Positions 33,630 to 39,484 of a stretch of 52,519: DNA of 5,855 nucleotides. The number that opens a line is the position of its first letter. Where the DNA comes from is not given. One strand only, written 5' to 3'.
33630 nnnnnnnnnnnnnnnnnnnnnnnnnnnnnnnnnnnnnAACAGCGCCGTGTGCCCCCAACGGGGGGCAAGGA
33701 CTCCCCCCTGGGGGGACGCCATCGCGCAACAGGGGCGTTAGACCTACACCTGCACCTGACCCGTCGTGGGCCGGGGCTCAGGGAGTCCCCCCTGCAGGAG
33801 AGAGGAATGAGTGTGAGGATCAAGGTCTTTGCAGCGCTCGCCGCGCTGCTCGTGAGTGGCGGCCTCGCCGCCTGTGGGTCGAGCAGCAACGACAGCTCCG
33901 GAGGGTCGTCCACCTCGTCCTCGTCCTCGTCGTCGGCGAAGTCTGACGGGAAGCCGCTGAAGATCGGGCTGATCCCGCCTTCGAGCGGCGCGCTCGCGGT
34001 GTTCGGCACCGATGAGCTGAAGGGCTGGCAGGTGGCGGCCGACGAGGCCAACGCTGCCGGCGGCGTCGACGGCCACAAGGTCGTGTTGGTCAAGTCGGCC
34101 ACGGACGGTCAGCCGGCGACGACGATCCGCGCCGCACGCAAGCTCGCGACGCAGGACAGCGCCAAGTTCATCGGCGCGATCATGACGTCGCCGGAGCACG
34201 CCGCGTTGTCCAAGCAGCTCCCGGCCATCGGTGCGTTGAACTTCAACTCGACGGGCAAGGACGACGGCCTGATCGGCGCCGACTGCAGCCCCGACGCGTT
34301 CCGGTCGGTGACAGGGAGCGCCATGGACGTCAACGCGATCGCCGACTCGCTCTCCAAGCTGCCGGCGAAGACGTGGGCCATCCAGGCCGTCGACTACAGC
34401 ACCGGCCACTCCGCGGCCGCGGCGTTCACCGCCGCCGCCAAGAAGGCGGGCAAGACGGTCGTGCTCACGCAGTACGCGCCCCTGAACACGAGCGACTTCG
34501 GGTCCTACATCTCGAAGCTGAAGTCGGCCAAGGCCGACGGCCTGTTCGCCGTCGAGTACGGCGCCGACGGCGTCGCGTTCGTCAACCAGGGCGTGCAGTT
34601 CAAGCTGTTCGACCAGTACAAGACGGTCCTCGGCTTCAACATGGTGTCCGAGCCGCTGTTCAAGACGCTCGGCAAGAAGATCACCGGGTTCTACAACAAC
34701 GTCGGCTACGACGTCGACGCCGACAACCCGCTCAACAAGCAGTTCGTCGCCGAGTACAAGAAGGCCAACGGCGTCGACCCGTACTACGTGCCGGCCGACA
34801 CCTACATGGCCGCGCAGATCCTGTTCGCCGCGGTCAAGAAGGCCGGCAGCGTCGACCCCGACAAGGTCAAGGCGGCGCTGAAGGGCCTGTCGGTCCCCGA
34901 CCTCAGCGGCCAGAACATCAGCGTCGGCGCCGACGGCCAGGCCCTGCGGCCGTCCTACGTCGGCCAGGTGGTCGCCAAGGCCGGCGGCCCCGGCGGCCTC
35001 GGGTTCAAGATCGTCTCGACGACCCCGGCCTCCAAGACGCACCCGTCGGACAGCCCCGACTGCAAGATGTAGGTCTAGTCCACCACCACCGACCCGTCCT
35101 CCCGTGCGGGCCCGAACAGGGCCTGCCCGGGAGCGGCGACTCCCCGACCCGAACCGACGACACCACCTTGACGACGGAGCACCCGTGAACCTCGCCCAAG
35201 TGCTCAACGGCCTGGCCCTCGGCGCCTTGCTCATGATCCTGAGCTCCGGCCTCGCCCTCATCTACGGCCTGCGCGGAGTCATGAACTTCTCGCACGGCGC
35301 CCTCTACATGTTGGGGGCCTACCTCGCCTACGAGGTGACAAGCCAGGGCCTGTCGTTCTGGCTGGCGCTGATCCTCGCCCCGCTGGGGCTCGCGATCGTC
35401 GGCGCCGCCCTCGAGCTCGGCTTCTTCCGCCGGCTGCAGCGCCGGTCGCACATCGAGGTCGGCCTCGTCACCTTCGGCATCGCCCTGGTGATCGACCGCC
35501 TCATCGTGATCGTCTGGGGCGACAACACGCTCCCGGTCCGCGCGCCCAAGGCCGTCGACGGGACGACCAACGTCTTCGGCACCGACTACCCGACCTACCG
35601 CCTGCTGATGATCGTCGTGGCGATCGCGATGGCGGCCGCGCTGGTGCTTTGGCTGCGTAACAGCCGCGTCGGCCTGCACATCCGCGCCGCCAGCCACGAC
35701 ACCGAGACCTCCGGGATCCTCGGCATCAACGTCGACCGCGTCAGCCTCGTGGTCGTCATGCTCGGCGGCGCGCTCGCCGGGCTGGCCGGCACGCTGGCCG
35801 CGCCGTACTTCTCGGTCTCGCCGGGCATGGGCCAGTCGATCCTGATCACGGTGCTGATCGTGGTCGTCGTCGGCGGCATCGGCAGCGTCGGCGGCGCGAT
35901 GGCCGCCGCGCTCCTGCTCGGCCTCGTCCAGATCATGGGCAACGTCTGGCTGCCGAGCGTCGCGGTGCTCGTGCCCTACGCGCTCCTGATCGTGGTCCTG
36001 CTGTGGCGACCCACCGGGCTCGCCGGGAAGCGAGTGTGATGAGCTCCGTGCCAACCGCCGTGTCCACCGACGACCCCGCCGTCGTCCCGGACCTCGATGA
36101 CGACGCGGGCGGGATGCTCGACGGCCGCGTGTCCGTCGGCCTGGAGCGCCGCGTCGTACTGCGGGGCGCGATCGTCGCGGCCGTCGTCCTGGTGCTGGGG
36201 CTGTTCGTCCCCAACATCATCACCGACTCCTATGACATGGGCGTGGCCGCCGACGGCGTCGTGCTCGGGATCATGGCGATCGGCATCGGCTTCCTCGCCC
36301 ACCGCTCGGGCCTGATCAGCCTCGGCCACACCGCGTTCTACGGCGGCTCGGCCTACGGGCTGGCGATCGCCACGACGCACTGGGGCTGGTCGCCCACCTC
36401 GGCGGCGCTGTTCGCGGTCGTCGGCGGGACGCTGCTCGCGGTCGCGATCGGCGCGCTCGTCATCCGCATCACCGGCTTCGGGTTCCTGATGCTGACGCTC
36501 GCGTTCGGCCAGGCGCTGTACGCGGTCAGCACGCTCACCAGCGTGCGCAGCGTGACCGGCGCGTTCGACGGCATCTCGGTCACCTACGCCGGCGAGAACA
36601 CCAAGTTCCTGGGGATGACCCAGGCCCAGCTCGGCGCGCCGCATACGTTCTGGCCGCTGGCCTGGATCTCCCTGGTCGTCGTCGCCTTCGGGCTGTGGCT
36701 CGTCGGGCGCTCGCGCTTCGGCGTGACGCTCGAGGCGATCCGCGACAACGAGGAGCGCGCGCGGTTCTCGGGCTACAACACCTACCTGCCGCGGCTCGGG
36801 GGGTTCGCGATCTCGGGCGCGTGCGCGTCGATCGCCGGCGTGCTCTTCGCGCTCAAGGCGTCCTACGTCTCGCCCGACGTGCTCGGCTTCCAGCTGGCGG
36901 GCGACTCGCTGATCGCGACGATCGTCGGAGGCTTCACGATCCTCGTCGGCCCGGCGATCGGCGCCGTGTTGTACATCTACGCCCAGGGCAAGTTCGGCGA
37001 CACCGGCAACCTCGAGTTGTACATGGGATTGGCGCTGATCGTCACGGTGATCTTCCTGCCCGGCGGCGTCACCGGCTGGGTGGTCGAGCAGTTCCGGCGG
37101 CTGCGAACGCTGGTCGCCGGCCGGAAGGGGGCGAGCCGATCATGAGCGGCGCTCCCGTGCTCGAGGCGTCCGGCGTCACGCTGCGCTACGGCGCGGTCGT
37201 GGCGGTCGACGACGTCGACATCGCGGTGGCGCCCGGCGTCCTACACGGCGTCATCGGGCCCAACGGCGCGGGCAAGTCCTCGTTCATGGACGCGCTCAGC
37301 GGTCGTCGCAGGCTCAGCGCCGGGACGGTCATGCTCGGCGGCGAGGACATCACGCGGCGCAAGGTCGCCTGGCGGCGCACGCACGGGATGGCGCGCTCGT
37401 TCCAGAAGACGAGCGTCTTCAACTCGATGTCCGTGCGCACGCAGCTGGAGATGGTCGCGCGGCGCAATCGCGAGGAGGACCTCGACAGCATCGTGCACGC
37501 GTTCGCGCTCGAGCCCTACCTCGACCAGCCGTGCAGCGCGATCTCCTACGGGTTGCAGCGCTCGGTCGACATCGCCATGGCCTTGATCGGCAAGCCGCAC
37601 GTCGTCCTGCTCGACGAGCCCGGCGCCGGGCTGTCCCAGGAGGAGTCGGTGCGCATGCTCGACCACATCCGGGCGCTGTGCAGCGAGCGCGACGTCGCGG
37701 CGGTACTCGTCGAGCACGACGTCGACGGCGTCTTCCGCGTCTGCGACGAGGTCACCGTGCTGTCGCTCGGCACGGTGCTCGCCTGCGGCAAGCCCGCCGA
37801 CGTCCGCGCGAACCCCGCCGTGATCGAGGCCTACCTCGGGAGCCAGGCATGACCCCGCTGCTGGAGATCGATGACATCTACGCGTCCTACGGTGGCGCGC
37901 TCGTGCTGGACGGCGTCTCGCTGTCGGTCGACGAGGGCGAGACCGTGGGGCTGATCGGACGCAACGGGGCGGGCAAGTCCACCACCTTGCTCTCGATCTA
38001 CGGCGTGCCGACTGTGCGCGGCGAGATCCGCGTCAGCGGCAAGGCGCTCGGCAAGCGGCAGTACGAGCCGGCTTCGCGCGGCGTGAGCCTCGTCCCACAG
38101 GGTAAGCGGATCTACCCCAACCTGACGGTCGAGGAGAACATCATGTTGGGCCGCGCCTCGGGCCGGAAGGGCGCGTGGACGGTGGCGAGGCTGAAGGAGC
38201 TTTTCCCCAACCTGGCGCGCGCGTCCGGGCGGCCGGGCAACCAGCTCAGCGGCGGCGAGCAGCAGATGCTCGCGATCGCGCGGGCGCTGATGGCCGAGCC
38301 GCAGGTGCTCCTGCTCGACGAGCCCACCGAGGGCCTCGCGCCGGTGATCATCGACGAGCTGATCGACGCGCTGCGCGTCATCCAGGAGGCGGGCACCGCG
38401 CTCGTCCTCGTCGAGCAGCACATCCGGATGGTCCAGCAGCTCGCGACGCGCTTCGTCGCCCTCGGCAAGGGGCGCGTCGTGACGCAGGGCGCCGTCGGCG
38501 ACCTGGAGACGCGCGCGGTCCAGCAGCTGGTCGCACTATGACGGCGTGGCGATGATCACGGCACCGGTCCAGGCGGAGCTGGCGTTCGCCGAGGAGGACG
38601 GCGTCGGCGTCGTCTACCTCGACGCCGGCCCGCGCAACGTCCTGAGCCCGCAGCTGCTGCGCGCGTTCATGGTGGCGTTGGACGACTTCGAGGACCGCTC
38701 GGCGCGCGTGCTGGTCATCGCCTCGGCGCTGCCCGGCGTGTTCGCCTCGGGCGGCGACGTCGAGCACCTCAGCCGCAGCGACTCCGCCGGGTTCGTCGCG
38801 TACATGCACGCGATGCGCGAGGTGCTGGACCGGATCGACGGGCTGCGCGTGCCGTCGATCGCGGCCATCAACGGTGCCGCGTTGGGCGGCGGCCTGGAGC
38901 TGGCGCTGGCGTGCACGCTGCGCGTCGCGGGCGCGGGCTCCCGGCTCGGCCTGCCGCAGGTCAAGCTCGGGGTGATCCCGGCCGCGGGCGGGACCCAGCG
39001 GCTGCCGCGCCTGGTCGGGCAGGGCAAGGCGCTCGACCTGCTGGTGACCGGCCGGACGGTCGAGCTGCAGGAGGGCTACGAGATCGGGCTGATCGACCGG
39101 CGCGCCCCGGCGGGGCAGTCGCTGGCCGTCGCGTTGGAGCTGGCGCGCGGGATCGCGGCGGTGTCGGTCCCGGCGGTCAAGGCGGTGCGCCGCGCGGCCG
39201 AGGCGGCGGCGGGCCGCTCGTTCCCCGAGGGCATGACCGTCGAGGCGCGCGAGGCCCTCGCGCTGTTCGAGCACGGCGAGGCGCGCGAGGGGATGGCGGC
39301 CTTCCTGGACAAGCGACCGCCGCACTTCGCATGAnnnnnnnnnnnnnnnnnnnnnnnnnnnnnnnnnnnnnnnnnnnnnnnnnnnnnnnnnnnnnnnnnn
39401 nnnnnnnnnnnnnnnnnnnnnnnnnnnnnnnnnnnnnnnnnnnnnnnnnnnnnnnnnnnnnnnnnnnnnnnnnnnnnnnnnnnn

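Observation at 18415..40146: Recurring palindromic operator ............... links five transcription units into one candidate acyl-CoA regulon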

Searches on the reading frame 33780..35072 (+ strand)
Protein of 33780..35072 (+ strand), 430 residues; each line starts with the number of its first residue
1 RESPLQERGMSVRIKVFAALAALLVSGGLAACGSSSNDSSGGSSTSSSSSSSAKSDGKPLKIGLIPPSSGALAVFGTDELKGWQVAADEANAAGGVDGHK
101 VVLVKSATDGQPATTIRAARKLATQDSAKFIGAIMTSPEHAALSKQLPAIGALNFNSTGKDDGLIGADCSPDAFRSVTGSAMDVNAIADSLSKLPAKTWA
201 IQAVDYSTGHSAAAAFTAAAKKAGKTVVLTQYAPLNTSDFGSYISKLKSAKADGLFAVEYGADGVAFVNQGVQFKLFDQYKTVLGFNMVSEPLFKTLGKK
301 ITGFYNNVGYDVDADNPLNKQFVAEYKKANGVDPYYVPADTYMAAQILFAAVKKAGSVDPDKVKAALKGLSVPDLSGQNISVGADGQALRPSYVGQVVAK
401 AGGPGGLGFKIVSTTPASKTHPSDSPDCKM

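Call 11: search_protein_families(library=pfam, proteins=[window:33780-35072:+])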
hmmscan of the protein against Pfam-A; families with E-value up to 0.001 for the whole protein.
window:33780-35072:+ (430 aa): 2 families
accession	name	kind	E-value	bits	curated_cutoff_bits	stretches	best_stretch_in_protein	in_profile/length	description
PF13458.12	Peripla_BP_6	-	3.3e-67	228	31.7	1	59-399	1-340/343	Periplasmic binding protein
PF13433.12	Peripla_BP_5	-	1.1e-25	90.9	27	1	60-398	1-337/363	Periplasmic binding protein domain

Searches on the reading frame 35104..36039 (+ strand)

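Call 11: search_protein_families(library=pfam, proteins=[window:35104-36039:+])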
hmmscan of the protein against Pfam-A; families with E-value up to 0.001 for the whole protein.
window:35104-36039:+ (311 aa): 1 family
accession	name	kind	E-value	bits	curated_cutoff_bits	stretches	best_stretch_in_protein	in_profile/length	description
PF02653.21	BPD_transp_2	-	2.8e-42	145.2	26.8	1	33-299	2-269/269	Branched-chain amino acid transport system / permease component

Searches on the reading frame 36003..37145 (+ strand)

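Call 11: search_protein_families(library=pfam, proteins=[window:36003-37145:+])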
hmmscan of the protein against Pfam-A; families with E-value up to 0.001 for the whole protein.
window:36003-37145:+ (380 aa): 1 family
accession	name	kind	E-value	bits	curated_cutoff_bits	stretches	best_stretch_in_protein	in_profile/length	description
PF02653.21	BPD_transp_2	-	1.7e-32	113.1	26.8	1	81-351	5-268/269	Branched-chain amino acid transport system / permease component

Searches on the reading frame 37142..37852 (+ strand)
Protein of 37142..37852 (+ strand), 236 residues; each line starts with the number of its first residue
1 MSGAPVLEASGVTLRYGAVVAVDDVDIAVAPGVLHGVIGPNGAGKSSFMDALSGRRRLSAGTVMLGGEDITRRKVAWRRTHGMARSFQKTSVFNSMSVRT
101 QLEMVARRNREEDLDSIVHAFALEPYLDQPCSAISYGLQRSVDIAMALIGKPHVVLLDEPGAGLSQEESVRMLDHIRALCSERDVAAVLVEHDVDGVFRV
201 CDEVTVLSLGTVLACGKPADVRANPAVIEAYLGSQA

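Call 11: search_protein_families(library=pfam, proteins=[window:37142-37852:+])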
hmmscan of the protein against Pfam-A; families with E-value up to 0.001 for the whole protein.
window:37142-37852:+ (236 aa): 5 families
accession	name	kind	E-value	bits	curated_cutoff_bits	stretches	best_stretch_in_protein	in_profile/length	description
PF00005.33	ABC_tran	-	2.3e-24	87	25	1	23-160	2-135/137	ABC transporter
PF12399.14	BCA_ABC_TP_C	-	3.5e-12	46.1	25.5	1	212-235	2-25/27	Branched-chain amino acid ATP-binding cassette transporter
PF13304.12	AAA_21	-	3.3e-08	34.4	27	1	34-54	1-21/304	AAA domain, putative AbiEii toxin, Type IV TA system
PF00350.29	Dynamin_N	-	0.00016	22.2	27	1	37-193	3-139/168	Dynamin family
PF13555.12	AAA_29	-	0.00047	20.3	27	1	34-53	24-43/61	P-loop containing region of AAA domain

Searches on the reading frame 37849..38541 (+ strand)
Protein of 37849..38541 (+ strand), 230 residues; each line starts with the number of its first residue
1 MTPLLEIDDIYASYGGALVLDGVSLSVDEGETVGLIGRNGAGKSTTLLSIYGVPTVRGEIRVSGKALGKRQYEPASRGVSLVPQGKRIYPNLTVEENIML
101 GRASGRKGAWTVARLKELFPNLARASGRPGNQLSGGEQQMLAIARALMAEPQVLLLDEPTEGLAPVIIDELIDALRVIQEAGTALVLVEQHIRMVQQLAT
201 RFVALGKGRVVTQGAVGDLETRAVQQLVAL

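Call 11: search_protein_families(library=pfam, proteins=[window:37849-38541:+])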
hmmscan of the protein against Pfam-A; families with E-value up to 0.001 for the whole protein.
window:37849-38541:+ (230 aa): 2 families
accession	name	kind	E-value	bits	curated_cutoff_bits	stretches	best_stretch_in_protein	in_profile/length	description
PF00005.33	ABC_tran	-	1.3e-32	113.7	25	1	20-160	1-136/137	ABC transporter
PF13304.12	AAA_21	-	2.8e-09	37.9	27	1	132-187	237-295/304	AAA domain, putative AbiEii toxin, Type IV TA system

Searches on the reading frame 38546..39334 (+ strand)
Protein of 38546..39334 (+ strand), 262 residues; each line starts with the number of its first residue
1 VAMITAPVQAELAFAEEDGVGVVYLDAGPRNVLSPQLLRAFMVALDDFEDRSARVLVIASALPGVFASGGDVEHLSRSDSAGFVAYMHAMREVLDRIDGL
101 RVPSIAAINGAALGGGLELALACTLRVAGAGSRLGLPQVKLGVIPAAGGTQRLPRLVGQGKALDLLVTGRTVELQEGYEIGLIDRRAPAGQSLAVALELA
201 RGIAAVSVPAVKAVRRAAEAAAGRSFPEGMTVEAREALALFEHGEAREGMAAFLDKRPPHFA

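Call 12: search_protein_families(library=pfam, proteins=[window:38546-39334:+])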
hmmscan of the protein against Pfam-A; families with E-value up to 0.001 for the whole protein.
window:38546-39334:+ (262 aa): 2 families
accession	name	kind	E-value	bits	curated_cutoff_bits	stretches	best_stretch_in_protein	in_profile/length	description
PF00378.25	ECH_1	-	5.5e-46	157.4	27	1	17-261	3-248/251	Enoyl-CoA hydratase/isomerase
PF16113.10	ECH_2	-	3.4e-22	79.8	27.2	1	31-197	13-182/335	Enoyl-CoA hydratase/isomerase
